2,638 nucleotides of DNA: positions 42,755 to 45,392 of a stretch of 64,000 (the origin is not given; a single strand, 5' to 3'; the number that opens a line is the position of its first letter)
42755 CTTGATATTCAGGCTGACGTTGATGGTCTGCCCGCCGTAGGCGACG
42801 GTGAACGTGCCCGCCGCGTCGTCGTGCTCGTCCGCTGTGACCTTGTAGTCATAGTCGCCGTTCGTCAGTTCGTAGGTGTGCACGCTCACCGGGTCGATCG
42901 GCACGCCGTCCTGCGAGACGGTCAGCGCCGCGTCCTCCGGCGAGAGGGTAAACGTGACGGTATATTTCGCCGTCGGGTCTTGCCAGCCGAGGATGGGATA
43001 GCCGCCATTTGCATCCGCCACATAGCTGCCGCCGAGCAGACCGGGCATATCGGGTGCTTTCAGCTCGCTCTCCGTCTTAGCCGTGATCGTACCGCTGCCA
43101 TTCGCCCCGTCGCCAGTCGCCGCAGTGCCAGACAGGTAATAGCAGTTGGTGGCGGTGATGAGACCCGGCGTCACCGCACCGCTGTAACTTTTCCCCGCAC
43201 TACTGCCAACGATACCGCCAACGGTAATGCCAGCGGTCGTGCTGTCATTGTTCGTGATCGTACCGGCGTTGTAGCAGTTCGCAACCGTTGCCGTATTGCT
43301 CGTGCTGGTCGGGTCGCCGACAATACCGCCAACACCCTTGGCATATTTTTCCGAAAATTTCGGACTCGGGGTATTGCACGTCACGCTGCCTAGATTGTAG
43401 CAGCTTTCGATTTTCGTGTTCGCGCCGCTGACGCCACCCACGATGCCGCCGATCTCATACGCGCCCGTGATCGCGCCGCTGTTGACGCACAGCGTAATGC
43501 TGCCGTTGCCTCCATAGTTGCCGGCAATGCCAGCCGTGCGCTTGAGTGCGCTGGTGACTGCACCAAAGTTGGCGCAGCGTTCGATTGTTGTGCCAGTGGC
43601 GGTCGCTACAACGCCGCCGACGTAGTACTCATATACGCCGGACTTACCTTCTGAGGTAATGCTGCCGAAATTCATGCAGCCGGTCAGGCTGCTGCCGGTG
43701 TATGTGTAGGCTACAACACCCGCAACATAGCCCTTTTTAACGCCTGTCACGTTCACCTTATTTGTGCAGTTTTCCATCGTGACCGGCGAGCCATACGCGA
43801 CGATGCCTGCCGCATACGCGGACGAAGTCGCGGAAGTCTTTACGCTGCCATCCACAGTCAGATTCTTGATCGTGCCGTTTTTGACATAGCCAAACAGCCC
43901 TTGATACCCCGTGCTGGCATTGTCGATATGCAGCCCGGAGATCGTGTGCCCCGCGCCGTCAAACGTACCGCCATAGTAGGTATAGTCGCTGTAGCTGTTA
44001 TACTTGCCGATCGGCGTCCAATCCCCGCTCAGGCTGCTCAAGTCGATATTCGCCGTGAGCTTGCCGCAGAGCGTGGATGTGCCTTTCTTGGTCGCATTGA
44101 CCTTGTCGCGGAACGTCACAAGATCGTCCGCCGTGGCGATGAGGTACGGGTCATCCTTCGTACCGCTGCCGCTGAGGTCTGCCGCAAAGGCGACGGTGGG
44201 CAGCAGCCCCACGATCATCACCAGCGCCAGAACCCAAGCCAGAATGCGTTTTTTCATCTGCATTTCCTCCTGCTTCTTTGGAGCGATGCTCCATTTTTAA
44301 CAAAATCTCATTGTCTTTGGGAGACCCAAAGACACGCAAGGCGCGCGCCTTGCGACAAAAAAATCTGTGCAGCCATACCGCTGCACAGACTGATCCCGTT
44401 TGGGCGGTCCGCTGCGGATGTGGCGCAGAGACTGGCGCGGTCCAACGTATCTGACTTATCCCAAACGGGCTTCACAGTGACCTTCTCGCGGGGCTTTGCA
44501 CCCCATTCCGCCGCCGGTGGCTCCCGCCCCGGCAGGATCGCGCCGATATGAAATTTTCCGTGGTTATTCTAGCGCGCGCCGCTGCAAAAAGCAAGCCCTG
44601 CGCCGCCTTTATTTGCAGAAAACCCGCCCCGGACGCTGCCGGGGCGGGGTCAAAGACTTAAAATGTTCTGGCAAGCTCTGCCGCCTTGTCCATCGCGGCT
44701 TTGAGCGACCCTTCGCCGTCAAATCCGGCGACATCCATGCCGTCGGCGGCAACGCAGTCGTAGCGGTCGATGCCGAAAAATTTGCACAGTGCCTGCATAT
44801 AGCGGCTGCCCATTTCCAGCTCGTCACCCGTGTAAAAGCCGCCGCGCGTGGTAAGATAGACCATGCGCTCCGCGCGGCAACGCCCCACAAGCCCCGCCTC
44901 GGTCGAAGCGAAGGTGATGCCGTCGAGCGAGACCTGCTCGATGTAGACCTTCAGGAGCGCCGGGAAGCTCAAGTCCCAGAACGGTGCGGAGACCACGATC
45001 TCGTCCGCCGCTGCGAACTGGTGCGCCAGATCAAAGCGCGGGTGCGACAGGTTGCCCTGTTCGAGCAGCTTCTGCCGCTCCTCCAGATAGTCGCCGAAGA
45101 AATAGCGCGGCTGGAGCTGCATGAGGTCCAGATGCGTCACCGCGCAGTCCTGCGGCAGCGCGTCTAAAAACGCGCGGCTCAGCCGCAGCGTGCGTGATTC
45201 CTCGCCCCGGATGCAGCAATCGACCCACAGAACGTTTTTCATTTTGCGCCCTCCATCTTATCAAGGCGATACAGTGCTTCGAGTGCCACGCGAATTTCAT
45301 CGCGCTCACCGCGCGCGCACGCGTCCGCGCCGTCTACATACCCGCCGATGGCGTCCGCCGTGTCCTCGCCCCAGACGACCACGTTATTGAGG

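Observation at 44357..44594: Cobalamin-riboswitch-like leader with its own terminator in front of the giant surface-protein gene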

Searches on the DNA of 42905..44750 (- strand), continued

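Call 89: search_rna_families(source=window, start=44395, end=44550, threshold=evalue, max_evalue=10, show_alignments=3)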
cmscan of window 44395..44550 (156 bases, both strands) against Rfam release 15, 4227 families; matches with E-value up to 10: 3.
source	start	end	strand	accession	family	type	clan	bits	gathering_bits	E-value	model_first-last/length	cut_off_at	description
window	44469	44540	-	RF00233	Tymo_tRNA-like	Cis-reg;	-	14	40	0.67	1-84/84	no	Tymovirus/Pomovirus/Furovirus tRNA-like 3' UTR element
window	44495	44550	-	RF03674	MIR5387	Gene; miRNA;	-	13.1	69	4.6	40-96/96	5'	MIR5387 microRNA precursor family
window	44493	44550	+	RF01390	isrG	Gene; sRNA;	-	9.7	100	0.78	1-57/279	3'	isrG Hfq binding RNA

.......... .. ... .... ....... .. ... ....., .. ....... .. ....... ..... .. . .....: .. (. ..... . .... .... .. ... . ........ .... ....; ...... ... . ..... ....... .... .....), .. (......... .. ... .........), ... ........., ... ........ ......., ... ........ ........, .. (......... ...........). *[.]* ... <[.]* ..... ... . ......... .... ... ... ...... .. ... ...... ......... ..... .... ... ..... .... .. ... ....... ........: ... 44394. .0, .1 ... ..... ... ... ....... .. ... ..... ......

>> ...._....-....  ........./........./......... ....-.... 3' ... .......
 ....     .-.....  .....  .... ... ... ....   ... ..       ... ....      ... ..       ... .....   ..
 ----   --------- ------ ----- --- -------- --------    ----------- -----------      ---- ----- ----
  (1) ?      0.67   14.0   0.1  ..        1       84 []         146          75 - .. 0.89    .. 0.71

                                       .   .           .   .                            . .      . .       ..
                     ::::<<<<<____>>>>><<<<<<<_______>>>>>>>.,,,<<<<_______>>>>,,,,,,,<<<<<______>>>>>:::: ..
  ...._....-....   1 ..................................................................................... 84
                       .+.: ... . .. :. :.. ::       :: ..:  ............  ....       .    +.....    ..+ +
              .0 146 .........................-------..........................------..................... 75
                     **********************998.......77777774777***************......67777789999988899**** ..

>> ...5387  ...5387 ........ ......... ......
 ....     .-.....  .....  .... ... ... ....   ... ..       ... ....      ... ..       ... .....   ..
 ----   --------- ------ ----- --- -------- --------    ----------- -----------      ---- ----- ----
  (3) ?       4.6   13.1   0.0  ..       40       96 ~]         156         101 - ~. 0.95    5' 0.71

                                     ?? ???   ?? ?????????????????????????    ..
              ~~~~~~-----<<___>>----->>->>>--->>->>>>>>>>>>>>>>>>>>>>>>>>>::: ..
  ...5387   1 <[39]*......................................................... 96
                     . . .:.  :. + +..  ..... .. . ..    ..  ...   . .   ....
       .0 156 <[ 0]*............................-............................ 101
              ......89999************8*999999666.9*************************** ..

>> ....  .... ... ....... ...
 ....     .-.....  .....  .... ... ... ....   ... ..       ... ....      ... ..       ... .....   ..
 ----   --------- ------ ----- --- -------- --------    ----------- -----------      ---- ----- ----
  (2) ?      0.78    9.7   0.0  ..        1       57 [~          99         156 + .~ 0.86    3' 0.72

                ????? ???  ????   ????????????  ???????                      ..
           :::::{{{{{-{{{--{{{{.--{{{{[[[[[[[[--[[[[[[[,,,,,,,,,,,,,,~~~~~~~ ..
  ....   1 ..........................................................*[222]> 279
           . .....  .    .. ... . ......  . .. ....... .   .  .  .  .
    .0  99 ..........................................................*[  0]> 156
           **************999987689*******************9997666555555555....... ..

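Call 90: search_with_rna_model(model_id=R1, sources=[L013, L016, L018, L023, L025, L026, L031, L087], max_evalue=5, show_alignments=3)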
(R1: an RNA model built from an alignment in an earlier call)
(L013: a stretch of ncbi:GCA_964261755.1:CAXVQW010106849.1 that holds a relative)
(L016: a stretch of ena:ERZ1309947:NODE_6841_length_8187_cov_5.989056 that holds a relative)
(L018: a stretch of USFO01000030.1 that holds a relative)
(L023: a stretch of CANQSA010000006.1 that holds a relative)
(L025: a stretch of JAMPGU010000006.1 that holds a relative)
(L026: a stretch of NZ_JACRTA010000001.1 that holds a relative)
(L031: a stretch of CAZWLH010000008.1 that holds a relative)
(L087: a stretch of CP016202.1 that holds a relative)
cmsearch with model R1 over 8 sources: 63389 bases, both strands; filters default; matches with E-value up to 5: 3.
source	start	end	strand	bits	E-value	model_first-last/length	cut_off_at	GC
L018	484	692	+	21.7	6.2e-05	1-134/134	no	0.54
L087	8904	8918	+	8.5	0.7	15-29/134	no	0.6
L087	128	254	+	7.7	1.3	1-134/134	no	0.54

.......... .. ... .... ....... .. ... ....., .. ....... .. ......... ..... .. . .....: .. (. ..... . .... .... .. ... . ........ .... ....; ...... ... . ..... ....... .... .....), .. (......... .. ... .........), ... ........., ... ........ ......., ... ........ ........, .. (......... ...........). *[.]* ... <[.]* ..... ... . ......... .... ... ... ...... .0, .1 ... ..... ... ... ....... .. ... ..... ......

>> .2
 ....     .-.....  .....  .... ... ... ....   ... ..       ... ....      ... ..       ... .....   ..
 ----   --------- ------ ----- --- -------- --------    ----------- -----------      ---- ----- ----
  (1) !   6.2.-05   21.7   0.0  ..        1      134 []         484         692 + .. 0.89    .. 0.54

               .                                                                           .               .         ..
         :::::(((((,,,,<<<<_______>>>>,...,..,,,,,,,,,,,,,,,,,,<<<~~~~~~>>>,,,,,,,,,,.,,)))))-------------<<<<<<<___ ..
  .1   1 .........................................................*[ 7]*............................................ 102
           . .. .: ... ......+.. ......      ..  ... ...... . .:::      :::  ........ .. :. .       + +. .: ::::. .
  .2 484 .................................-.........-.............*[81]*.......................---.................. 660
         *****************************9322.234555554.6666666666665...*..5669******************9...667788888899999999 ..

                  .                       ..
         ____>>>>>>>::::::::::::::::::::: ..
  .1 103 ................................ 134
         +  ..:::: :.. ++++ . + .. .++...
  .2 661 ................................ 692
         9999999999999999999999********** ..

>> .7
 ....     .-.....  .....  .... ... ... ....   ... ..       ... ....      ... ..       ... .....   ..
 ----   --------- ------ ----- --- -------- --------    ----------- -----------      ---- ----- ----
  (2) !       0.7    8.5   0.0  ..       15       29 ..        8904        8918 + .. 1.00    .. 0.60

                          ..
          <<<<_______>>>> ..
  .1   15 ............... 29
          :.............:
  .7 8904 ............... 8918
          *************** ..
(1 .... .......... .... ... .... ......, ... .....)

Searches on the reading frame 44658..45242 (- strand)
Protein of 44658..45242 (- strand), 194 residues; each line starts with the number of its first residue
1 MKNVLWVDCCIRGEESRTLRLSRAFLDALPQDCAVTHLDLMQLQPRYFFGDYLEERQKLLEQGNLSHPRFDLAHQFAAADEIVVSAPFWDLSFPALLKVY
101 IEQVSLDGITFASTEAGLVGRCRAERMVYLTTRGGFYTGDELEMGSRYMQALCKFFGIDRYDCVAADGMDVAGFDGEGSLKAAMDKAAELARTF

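Call 9: find_encoding_contigs(protein=window:44658-45242:-, flank=3000, max_places=10)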
Protein window:44658-45242:- (194 aa): 23 contigs read that carry it; 10 places shown.
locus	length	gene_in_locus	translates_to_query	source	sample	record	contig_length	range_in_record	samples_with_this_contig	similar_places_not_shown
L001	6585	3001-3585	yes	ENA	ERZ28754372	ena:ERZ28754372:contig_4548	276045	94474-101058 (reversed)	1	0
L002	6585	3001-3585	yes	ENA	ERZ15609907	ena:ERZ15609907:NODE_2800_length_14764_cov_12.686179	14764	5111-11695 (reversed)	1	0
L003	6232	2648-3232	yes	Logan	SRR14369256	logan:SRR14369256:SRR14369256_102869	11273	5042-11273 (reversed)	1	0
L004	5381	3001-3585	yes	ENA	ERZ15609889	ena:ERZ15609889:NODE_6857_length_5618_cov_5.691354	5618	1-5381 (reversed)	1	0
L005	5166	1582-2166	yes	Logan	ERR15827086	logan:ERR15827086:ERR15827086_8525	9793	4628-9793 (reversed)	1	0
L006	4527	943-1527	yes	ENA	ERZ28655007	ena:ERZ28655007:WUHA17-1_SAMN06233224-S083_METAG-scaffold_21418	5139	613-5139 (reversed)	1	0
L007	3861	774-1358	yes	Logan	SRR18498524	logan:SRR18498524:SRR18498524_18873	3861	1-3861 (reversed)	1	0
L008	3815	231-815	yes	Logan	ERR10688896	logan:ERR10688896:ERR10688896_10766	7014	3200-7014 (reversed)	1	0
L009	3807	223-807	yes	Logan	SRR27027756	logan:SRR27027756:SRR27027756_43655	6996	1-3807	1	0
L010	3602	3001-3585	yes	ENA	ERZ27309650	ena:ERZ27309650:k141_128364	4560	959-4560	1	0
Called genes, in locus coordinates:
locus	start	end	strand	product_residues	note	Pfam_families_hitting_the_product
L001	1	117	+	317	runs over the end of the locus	PF03547:Mem_trans, PF01758:SBF (weak)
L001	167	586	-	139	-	-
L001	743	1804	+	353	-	PF01820:Dala_Dala_lig_N, PF08443:RimK (faint), PF02222:ATP-grasp, PF02786:CPSase_L_D2, PF07478:Dala_Dala_lig_C, PF02655:ATP-grasp_3 (weak), PF13535:ATP-grasp_4 (weak)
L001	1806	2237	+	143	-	PF09148:DUF1934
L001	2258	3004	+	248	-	PF01048:PNP_UDP_1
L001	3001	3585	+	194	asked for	PF02525:Flavodoxin_2, PF03358:FMN_red (weak)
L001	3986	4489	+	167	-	-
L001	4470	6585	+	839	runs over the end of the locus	PF07581:Glug (faint), PF13715:CarbopepD_reg_2 (faint)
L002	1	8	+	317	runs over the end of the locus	PF03547:Mem_trans, PF01758:SBF (weak)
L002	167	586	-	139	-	-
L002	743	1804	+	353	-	PF01820:Dala_Dala_lig_N, PF02222:ATP-grasp, PF02786:CPSase_L_D2, PF07478:Dala_Dala_lig_C, PF02655:ATP-grasp_3 (weak), PF13535:ATP-grasp_4 (weak)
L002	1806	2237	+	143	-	PF09148:DUF1934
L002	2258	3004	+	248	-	PF01048:PNP_UDP_1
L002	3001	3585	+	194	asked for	PF02525:Flavodoxin_2, PF03358:FMN_red (weak)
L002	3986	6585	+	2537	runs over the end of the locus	PF09479:Flg_new, PF00395:SLH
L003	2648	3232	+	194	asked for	PF02525:Flavodoxin_2, PF03358:FMN_red (weak)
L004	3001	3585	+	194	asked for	PF02525:Flavodoxin_2, PF03358:FMN_red (weak)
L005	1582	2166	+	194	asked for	PF02525:Flavodoxin_2, PF03358:FMN_red (weak)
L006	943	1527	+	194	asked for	PF02525:Flavodoxin_2, PF03358:FMN_red (weak)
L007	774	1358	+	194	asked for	PF02525:Flavodoxin_2, PF03358:FMN_red (weak)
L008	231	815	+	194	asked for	PF02525:Flavodoxin_2, PF03358:FMN_red (weak)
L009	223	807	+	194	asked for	PF02525:Flavodoxin_2, PF03358:FMN_red (weak)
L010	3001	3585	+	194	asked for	PF02525:Flavodoxin_2, PF03358:FMN_red (weak)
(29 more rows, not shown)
